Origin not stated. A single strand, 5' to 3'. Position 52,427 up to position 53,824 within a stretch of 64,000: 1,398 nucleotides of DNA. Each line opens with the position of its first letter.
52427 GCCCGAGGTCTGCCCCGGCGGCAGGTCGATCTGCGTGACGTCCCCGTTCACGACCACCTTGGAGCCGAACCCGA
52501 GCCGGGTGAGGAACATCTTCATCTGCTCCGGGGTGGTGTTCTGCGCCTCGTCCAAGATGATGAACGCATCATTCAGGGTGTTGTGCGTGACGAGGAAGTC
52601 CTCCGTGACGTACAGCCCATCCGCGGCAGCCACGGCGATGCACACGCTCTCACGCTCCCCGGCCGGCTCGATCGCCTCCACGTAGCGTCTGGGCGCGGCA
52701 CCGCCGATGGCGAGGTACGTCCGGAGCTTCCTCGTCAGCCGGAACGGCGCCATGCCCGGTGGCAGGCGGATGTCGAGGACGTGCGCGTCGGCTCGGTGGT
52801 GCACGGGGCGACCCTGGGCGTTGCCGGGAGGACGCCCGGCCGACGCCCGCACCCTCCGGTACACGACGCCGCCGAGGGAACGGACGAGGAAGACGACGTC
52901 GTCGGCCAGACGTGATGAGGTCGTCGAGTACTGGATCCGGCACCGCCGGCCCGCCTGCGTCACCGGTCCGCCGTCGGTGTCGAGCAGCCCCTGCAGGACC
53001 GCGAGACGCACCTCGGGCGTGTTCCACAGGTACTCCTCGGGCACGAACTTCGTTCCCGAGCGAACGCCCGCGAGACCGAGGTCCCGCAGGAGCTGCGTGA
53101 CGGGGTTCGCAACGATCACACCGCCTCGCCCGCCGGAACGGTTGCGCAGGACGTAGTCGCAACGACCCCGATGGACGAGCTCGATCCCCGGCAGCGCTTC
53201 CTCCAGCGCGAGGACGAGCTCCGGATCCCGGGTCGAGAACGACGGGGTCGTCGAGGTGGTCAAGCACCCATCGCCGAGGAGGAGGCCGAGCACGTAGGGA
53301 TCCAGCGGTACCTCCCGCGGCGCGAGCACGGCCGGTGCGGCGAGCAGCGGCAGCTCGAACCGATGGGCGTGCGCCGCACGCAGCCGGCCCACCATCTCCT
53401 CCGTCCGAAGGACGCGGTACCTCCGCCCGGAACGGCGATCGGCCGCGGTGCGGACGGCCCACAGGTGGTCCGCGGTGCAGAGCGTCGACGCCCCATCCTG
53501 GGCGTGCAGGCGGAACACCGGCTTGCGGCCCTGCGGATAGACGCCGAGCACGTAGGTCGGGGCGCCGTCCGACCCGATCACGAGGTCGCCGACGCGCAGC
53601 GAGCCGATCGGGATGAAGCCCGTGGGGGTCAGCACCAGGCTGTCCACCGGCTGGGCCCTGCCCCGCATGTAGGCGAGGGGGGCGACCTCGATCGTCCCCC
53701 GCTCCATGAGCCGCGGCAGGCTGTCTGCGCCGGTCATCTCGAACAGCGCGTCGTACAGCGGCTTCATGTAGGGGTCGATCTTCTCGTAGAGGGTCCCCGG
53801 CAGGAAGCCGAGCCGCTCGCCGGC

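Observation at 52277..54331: PhoH ATPase carries a full-size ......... intein with an atypical Ala1/Thr+1 junction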

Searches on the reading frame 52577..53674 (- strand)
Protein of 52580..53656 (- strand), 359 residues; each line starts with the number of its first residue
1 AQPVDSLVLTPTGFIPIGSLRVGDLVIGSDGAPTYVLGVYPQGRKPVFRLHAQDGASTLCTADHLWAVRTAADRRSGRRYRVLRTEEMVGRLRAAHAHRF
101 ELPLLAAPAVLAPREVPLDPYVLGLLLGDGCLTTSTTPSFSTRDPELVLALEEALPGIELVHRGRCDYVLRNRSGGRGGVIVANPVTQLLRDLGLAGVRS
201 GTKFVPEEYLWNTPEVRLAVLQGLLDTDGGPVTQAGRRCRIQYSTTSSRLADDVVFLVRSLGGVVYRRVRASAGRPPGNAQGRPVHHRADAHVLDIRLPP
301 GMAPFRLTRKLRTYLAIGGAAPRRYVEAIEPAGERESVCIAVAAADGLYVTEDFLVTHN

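Call 3: search_protein_families(library=pfam, proteins=[window:52580-53656:-], max_evalue=0.1)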
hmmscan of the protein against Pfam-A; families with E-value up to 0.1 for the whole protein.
seq(359 aa): 5 families
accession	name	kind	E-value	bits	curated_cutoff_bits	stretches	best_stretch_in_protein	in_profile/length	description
PF14528.11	LAGLIDADG_3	-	7.7e-10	39.3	22.5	1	215-275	1-60/82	LAGLIDADG-like domain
PF13403.11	Hint_2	-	0.012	16.4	28.4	1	5-38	6-39/147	Hint domain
PF05204.19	Hom_end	-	0.033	14.7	21.1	0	205-262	2-57/110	Homing endonuclease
PF05203.21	Hom_end_hint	-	0.041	14.3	32.1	1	17-73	18-82/228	Hom_end-associated Hint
PF01124.23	MAPEG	-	0.075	13.6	23.4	0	81-112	40-71/129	MAPEG family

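Call 4: search_protein_families(library=ncbifam, proteins=[window:52580-53656:-], max_evalue=0.1)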
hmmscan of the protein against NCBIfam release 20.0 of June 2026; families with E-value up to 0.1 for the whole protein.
seq(359 aa): 4 families
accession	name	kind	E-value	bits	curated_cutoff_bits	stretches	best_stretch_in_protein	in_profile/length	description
NF005852.0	PRK07773.1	equivalog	2.1e-13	49.5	780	1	36-262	442-659/886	replicative DNA helicase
NF038098.1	GyrA_w_intein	exception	1.8e-07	29.5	1850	1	194-275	313-393/1232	intein-containing DNA gyrase subunit A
NF045703.1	rSAM_Tes_intein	exception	1.5e-05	23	1700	1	200-269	446-512/1040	tetraether lipid synthase Tes, intein-containing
NF007072.0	PRK09519.1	equivalog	0.016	13.5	1024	1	159-297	408-540/790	intein-containing recombinase RecA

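Call 7: search_solved_structures(query=window:52580-53656:-, max_evalue=1, show_alignments=3)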
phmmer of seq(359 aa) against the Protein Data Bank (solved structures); distinct sequences matched with E-value up to 1: 11.
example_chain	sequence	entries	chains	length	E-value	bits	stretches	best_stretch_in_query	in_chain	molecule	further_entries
6riz_A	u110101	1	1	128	6.3e-11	45.2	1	6-77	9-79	gp41-1 intein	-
6qaz_A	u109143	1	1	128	2.7e-08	36.5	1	6-77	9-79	cyanophage-like gp41-1 intein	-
6rix_A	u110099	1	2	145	8.5e-07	31.6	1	9-80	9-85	Replicative DNA helicase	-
6riy_A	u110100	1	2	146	8.6e-07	31.6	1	9-80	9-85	Replicative DNA helicase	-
1dfa_A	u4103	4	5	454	2.1e-06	30.3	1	120-266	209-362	PI-SCEI ENDONUCLEASE | ENDONUCLEASE PI-SCEI | PI-SCEI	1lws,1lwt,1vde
1ef0_A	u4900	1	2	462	2.2e-06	30.2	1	120-266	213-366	PI-SCEI ENDONUCLEASE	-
1um2_A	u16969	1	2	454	2.4e-06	30.1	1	120-266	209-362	ENDONUCLEASE PI-SCEI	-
1jva_A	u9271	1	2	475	2.9e-06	29.9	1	120-266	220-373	VMA1-DERIVED HOMING ENDONUCLEASE X10SSS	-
6bs8_A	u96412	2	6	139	1.5e-05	27.5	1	4-77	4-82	Replicative DNA helicase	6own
9cop_A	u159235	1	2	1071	3.3e-05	26.4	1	120-266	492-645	V-type proton ATPase catalytic subunit A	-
2cw7_A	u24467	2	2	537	0.065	15.5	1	176-263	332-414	Endonuclease PI-PkoII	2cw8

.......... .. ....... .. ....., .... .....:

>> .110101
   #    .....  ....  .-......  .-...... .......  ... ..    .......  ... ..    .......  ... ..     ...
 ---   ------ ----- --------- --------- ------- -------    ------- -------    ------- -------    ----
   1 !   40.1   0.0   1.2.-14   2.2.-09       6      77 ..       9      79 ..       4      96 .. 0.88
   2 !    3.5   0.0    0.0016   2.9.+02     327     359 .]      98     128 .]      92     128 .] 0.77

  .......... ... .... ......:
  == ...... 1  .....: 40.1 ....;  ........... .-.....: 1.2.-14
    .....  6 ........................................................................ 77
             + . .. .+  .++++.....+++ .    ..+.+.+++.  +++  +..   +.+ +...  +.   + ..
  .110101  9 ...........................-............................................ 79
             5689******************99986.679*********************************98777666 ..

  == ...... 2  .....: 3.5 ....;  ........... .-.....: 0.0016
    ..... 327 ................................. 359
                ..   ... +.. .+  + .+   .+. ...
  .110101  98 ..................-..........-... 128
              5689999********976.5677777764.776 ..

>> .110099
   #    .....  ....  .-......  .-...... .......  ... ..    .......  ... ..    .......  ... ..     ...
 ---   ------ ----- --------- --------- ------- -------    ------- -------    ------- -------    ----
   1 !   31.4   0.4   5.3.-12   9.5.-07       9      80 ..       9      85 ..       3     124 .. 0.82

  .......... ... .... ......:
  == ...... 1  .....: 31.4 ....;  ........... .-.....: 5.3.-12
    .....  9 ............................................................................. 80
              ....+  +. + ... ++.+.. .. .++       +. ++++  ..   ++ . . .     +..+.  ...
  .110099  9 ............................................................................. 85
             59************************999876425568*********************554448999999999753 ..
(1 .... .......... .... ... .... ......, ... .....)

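Call 14: find_homologous_proteins(query=window:52580-53656:-, max_evalue=0.00001)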
Query seq(359 aa) (359 aa): 1180 proteins with E <= 0.00001 among 8000 candidates; the best 120 are listed.
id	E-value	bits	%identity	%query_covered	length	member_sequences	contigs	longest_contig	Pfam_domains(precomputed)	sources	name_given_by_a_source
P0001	1.0e-171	589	75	100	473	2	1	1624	PF14528.12,PF02562.23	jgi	jgi:phosphate starvation-inducible PhoH-like protein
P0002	1.6e-166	572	74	100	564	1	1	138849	PF14528.12,PF02562.23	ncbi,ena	-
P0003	9.8e-166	569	73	100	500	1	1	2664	PF14528.12,PF02562.23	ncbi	ncbi:MAG: PhoH family protein, partial [Planctomycetaceae bacterium]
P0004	4.0e-165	567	73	100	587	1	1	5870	PF13604.13,PF13245.13,PF14528.12,PF02562.23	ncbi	ncbi:MAG: PhoH family protein, partial [Actinomycetota bacterium]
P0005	1.6e-163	562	73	100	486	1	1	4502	PF14528.12,PF02562.23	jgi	jgi:phosphate starvation-inducible PhoH-like protein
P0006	1.5e-162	559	71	100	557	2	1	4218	PF14528.12,PF02562.23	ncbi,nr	ncbi:MAG: PhoH family protein, partial [Actinomycetota bacterium]|nr:PhoH family protein [Actinomyce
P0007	3.8e-161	554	70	100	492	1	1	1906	PF14528.12,PF02562.23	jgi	jgi:phosphate starvation-inducible protein PhoH and related proteins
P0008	6.2e-161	554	71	100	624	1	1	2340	PF01695.24,PF13604.13,PF13245.13,PF14528.12,PF02562.23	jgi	jgi:phosphate starvation-inducible PhoH-like protein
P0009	1.9e-160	552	72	100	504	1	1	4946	PF14528.12,PF02562.23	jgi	jgi:phosphate starvation-inducible PhoH-like protein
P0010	2.4e-160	552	71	100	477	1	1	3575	PF14528.12,PF02562.23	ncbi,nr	ncbi:MAG TPA: PhoH family protein, partial [Actinomycetota bacterium]|nr:PhoH family protein [Actino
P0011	7.5e-160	550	71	100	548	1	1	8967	PF14528.12,PF02562.23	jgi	jgi:phosphate starvation-inducible PhoH-like protein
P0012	8.6e-160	550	71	100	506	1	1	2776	PF14528.12,PF02562.23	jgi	jgi:phosphate starvation-inducible PhoH-like protein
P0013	1.3e-159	549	71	100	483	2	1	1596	PF14528.12,PF02562.23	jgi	jgi:phosphate starvation-inducible protein PhoH and related proteins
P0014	1.6e-159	549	69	100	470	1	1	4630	PF14528.12,PF02562.23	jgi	jgi:phosphate starvation-inducible PhoH-like protein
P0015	1.7e-159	549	70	100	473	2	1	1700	PF14528.12,PF02562.23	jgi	jgi:phosphate starvation-inducible PhoH-like protein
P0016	2.7e-158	545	69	100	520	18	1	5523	PF14528.12,PF02562.23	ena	-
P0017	1.0e-157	543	70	100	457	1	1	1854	PF14528.12,PF02562.23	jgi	jgi:phosphate starvation-inducible protein PhoH and related proteins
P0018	1.1e-157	543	71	100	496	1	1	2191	PF14528.12,PF02562.23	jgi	jgi:phosphate starvation-inducible PhoH-like protein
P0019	1.2e-157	543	68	100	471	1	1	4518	PF14528.12,PF02562.23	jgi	jgi:phosphate starvation-inducible PhoH-like protein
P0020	4.2e-157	541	70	100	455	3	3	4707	PF14528.12,PF02562.23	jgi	jgi:phosphate starvation-inducible PhoH-like protein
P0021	4.6e-157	541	71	100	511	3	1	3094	PF14528.12,PF02562.23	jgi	jgi:phosphate starvation-inducible PhoH-like protein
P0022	2.2e-156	539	69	100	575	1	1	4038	PF13604.13,PF14528.12,PF02562.23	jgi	jgi:phosphate starvation-inducible protein PhoH and related proteins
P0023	4.4e-156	538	69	100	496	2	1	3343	PF14528.12,PF02562.23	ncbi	ncbi:MAG: PhoH family protein, partial [Solirubrobacteraceae bacterium]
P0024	6.2e-156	537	70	100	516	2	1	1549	PF14528.12,PF02562.23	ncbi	ncbi:MAG TPA: PhoH family protein, partial [Thermoleophilaceae bacterium]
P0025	1.1e-155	536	69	100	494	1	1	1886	PF14528.12,PF02562.23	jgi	jgi:phosphate starvation-inducible PhoH-like protein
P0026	2.2e-155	535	70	100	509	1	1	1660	PF14528.12,PF02562.23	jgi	jgi:phosphate starvation-inducible protein PhoH and related proteins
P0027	4.1e-155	534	69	100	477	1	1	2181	PF14528.12,PF02562.23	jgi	jgi:phosphate starvation-inducible PhoH-like protein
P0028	8.7e-155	533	68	100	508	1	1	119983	PF14528.12,PF02562.23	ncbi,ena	-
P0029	9.5e-155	533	71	98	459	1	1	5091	PF14528.12,PF02562.23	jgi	jgi:phosphate starvation-inducible protein PhoH and related proteins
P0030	2.0e-154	532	69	100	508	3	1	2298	PF14528.12,PF02562.23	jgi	jgi:phosphate starvation-inducible PhoH-like protein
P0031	3.2e-154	531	68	100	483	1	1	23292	PF14528.12,PF02562.23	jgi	jgi:phosphate starvation-inducible PhoH-like protein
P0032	5.1e-154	531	69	100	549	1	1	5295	PF14528.12,PF02562.23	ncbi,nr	ncbi:MAG: PhoH family protein, partial [Actinomycetota bacterium]|nr:PhoH family protein [Actinomyce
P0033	8.4e-154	530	68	100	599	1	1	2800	PF13604.13,PF13245.13,PF14528.12,PF02562.23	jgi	jgi:phosphate starvation-inducible protein PhoH and related proteins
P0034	9.3e-154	530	69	100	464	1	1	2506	PF14528.12,PF02562.23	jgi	jgi:phosphate starvation-inducible PhoH-like protein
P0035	1.4e-153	529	69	100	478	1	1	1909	PF14528.12,PF02562.23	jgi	jgi:phosphate starvation-inducible PhoH-like protein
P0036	1.5e-153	529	67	100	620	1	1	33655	PF14528.12,PF02562.23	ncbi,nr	ncbi:MAG: PhoH family protein [Candidatus Omnitrophica bacterium]|nr:PhoH family protein [Candidatus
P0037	2.3e-153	529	68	100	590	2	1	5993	PF14528.12,PF02562.23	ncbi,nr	ncbi:MAG TPA: PhoH family protein, partial [Solirubrobacterales bacterium]|nr:PhoH family protein [S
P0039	2.9e-153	528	69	100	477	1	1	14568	PF14528.12,PF02562.23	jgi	jgi:phosphate starvation-inducible PhoH-like protein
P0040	1.1e-152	526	70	98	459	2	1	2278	PF14528.12,PF02562.23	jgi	jgi:phosphate starvation-inducible PhoH-like protein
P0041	3.1e-152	525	68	100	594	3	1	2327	PF13604.13,PF14528.12,PF02562.23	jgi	jgi:phosphate starvation-inducible PhoH-like protein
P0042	3.2e-152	525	68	100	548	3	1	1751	PF14528.12,PF02562.23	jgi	jgi:phosphate starvation-inducible PhoH-like protein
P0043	3.3e-152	525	68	100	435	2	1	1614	PF14528.12,PF02562.23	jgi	jgi:phosphate starvation-inducible protein PhoH and related proteins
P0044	4.3e-152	524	67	100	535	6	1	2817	PF14528.12,PF02562.23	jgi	jgi:phosphate starvation-inducible protein PhoH and related proteins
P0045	5.0e-152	524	69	100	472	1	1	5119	PF14528.12,PF02562.23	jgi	-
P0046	5.1e-152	524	73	89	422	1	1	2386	PF14528.12,PF02562.23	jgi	-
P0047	1.2e-151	523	70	95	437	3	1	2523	PF14528.12,PF02562.23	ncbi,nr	ncbi:MAG TPA: PhoH family protein, partial [Actinomycetes bacterium]|nr:PhoH family protein [Actinom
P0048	1.5e-151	523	73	93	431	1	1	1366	PF14528.12,PF02562.23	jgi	jgi:phosphate starvation-inducible PhoH-like protein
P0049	1.6e-151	523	65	100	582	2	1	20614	PF01695.24,PF14528.12,PF02562.23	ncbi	ncbi:MAG: PhoH family protein, partial [Actinomycetota bacterium]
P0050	1.6e-151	523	69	98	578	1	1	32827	PF14528.12,PF02562.23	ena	-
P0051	1.7e-151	522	69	100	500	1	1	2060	PF14528.12,PF02562.23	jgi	jgi:phosphate starvation-inducible PhoH-like protein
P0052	1.9e-151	522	67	100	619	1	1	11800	PF14528.12,PF02562.23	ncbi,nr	ncbi:MAG: PhoH family protein [Candidatus Omnitrophica bacterium]|nr:PhoH family protein [Candidatus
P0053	2.0e-151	522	67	100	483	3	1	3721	PF14528.12,PF02562.23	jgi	jgi:phosphate starvation-inducible protein PhoH and related proteins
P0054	2.3e-151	522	67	100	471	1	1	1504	PF14528.12,PF02562.23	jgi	jgi:phosphate starvation-inducible PhoH-like protein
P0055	2.8e-151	522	68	100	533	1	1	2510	PF14528.12,PF02562.23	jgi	jgi:phosphate starvation-inducible protein PhoH and related proteins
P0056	3.3e-151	522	68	100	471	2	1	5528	PF14528.12,PF02562.23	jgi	jgi:phosphate starvation-inducible PhoH-like protein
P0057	4.2e-151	521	66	100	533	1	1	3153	PF14528.12,PF02562.23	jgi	-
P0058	4.8e-151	521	68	100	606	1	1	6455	PF13245.13,PF14528.12,PF02562.23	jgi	jgi:phosphate starvation-inducible protein PhoH and related proteins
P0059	5.2e-151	521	68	100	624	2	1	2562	PF13604.13,PF13245.13,PF14528.12,PF02562.23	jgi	jgi:phosphate starvation-inducible PhoH-like protein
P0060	9.3e-151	520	69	100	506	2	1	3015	PF14528.12,PF02562.23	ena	-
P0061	1.2e-150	520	69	98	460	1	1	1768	PF14528.12,PF02562.23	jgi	-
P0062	1.5e-150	519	67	100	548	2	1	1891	PF14528.12,PF02562.23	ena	-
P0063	1.5e-150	519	67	100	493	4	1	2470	PF14528.12,PF02562.23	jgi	jgi:phosphate starvation-inducible protein PhoH and related proteins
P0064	1.6e-150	519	68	100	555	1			PF14528.12,PF02562.23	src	-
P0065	1.7e-150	519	67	100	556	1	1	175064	PF13604.13,PF13245.13,PF14528.12,PF02562.23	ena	-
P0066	1.8e-150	519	67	100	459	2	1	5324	PF14528.12,PF02562.23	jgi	jgi:phosphate starvation-inducible PhoH-like protein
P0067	1.9e-150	519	71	94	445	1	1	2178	PF14528.12,PF02562.23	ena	-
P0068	2.0e-150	519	69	100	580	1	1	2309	PF13245.13,PF14528.12,PF02562.23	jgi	-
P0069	2.4e-150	519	66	100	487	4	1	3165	PF14528.12,PF02562.23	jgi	jgi:phosphate starvation-inducible PhoH-like protein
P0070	2.7e-150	519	71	94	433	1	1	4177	PF14528.12,PF02562.23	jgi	-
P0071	3.3e-150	518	68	100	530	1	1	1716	PF14528.12,PF02562.23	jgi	jgi:phosphate starvation-inducible protein PhoH and related proteins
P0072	5.1e-150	518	69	100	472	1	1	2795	PF14528.12,PF02562.23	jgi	jgi:phosphate starvation-inducible PhoH-like protein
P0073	1.1e-149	516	68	100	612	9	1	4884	PF13604.13,PF14528.12,PF02562.23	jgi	jgi:phosphate starvation-inducible PhoH-like protein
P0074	2.3e-149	515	66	100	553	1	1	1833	PF14528.12,PF02562.23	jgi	jgi:phosphate starvation-inducible protein PhoH and related proteins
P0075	2.6e-149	515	67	100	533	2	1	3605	PF14528.12,PF02562.23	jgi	jgi:phosphate starvation-inducible PhoH-like protein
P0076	2.9e-149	515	66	100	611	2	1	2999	PF13604.13,PF13245.13,PF14528.12,PF02562.23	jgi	jgi:phosphate starvation-inducible protein PhoH and related proteins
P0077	3.5e-149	515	72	91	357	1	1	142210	PF14528.12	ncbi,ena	-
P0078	3.8e-149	515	67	100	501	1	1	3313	PF14528.12,PF02562.23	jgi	jgi:phosphate starvation-inducible PhoH-like protein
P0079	4.0e-149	515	67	100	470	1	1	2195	PF14528.12,PF02562.23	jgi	jgi:phosphate starvation-inducible PhoH-like protein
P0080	4.5e-149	514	68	100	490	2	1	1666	PF14528.12,PF02562.23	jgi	jgi:phosphate starvation-inducible PhoH-like protein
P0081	5.3e-149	514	68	100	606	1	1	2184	PF13604.13,PF13245.13,PF14528.12,PF02562.23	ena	-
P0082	7.1e-149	514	67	100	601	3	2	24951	PF13604.13,PF13245.13,PF14528.12,PF02562.23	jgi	jgi:phosphate starvation-inducible protein PhoH and related proteins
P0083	7.2e-149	514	68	100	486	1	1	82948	PF14528.12,PF02562.23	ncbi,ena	-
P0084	7.5e-149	514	68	100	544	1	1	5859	PF14528.12,PF02562.23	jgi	jgi:phosphate starvation-inducible PhoH-like protein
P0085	1.6e-148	513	67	100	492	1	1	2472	PF14528.12,PF02562.23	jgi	jgi:phosphate starvation-inducible PhoH-like protein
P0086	1.8e-148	513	66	100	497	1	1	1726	PF14528.12,PF02562.23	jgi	jgi:phosphate starvation-inducible PhoH-like protein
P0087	1.8e-148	513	69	100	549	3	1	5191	PF13245.13,PF14528.12,PF02562.23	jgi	jgi:phosphate starvation-inducible PhoH-like protein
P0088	2.0e-148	512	65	100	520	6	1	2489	PF14528.12,PF02562.23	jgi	jgi:phosphate starvation-inducible PhoH-like protein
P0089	2.0e-148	512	68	100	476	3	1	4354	PF14528.12,PF02562.23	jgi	jgi:phosphate starvation-inducible PhoH-like protein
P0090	2.2e-148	512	66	100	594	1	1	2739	PF01695.24,PF13604.13,PF13245.13,PF14528.12,PF02562.23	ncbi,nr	ncbi:MAG TPA: PhoH family protein, partial [Gaiellaceae bacterium]|nr:PhoH family protein [Gaiellace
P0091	3.6e-148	512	66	100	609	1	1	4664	PF13604.13,PF13245.13,PF14528.12,PF02562.23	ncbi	ncbi:MAG TPA: PhoH family protein, partial [Candidatus Limnocylindria bacterium]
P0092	3.8e-148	511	67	100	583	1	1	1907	PF01695.24,PF13604.13,PF13245.13,PF14528.12,PF02562.23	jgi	jgi:phosphate starvation-inducible PhoH-like protein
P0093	3.8e-148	511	67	100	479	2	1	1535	PF14528.12,PF02562.23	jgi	jgi:phosphate starvation-inducible PhoH-like protein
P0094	6.9e-148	511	67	100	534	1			PF14528.12,PF02562.23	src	-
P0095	1.1e-147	510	67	100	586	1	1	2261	PF13604.13,PF13245.13,PF14528.12,PF02562.23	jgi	jgi:phosphate starvation-inducible PhoH-like protein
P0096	1.1e-147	510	65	100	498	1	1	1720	PF14528.12,PF02562.23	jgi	jgi:phosphate starvation-inducible PhoH-like protein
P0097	1.3e-147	510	65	100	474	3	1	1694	PF14528.12,PF02562.23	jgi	jgi:phosphate starvation-inducible PhoH-like protein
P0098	1.5e-147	510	65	100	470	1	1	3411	PF14528.12,PF02562.23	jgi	jgi:phosphate starvation-inducible PhoH-like protein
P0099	1.8e-147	509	66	100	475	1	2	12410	PF14528.12,PF02562.23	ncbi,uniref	ncbi:PhoH family protein [Mycobacterium sp.]|uniref:PhoH family protein n=2 Tax=Mycobacterium sp. Ta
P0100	2.0e-147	509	67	100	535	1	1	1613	PF14528.12,PF02562.23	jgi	jgi:phosphate starvation-inducible protein PhoH and related proteins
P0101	2.3e-147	509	66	100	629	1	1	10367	PF13604.13,PF13245.13,PF14528.12,PF02562.23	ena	-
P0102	2.7e-147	509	70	93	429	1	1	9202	PF14528.12,PF02562.23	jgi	jgi:phosphate starvation-inducible PhoH-like protein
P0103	2.7e-147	509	66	100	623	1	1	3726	PF13604.13,PF13245.13,PF14528.12,PF02562.23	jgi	jgi:phosphate starvation-inducible PhoH-like protein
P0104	3.8e-147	508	68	100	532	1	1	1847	PF14528.12,PF02562.23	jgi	jgi:phosphate starvation-inducible PhoH-like protein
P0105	5.5e-147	508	66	100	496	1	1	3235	PF14528.12,PF02562.23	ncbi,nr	ncbi:MAG: phosphate starvation-inducible protein PhoH [Frankiaceae bacterium]|nr:phosphate starvatio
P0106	6.5e-147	507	67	100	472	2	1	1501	PF14528.12,PF02562.23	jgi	jgi:phosphate starvation-inducible PhoH-like protein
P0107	7.4e-147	507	66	100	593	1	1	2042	PF13604.13,PF13245.13,PF14528.12,PF02562.23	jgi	jgi:phosphate starvation-inducible PhoH-like protein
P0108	7.7e-147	507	66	100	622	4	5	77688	PF13604.13,PF13245.13,PF14528.12,PF02562.23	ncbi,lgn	-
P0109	8.2e-147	507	66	100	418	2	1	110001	PF14528.12,PF02562.23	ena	-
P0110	8.9e-147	507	67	100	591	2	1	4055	PF13604.13,PF13245.13,PF14528.12,PF02562.23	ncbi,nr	ncbi:MAG: PhoH family protein, partial [Actinomycetota bacterium]|nr:PhoH family protein [Actinomyce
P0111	1.2e-146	506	64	100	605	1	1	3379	PF14528.12,PF02562.23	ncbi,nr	ncbi:MAG: PhoH family protein, partial [Chloroflexota bacterium]|nr:PhoH family protein [Chloroflexo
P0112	1.3e-146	506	66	100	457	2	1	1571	PF14528.12,PF02562.23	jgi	jgi:phosphate starvation-inducible protein PhoH and related proteins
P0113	1.5e-146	506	66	100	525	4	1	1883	PF14528.12,PF02562.23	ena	-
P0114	1.7e-146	506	66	100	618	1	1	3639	PF13604.13,PF13245.13,PF14528.12,PF02562.23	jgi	jgi:phosphate starvation-inducible PhoH-like protein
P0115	1.8e-146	506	66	100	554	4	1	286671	PF14528.12,PF02562.23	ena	-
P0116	1.8e-146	506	65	100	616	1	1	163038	PF13604.13,PF13245.13,PF14528.12,PF02562.23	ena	-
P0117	2.9e-146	505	66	100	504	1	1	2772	PF14528.12,PF02562.23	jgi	jgi:phosphate starvation-inducible PhoH-like protein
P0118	3.1e-146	505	65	100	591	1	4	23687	PF13604.13,PF13245.13,PF14528.12,PF02562.23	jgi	jgi:phosphate starvation-inducible PhoH-like protein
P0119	4.1e-146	505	66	100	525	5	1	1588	PF14528.12,PF02562.23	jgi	-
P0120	4.4e-146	505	66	100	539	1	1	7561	PF14528.12,PF02562.23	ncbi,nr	ncbi:MAG TPA: PhoH family protein, partial [Actinomycetes bacterium]|nr:PhoH family protein [Actinom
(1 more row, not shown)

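Call 21: search_protein_families(library=phrogs, proteins=[window:52580-53656:-], max_evalue=0.001)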
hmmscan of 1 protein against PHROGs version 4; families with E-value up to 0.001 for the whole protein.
window:52580-53656:- (359 aa): 6 families
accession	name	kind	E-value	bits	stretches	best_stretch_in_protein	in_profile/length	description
phrog_19299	-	head and packaging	2.6e-25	90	1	8-359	39-385/702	terminase large subunit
phrog_510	-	DNA, RNA and nucleotide metabolism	2.9e-19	70.2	1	17-232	424-628/667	DNA primase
phrog_15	-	head and packaging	6.7e-19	68.7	1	4-233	82-310/1330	terminase large subunit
phrog_36964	-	head and packaging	1.3e-16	60.8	1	7-231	98-309/890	terminase large subunit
phrog_50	-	DNA, RNA and nucleotide metabolism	3.4e-13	50.5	1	1-128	88-212/570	DnaC-like helicase loader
phrog_30356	-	DNA, RNA and nucleotide metabolism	1.6e-05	24.2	1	5-269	389-634/823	helicase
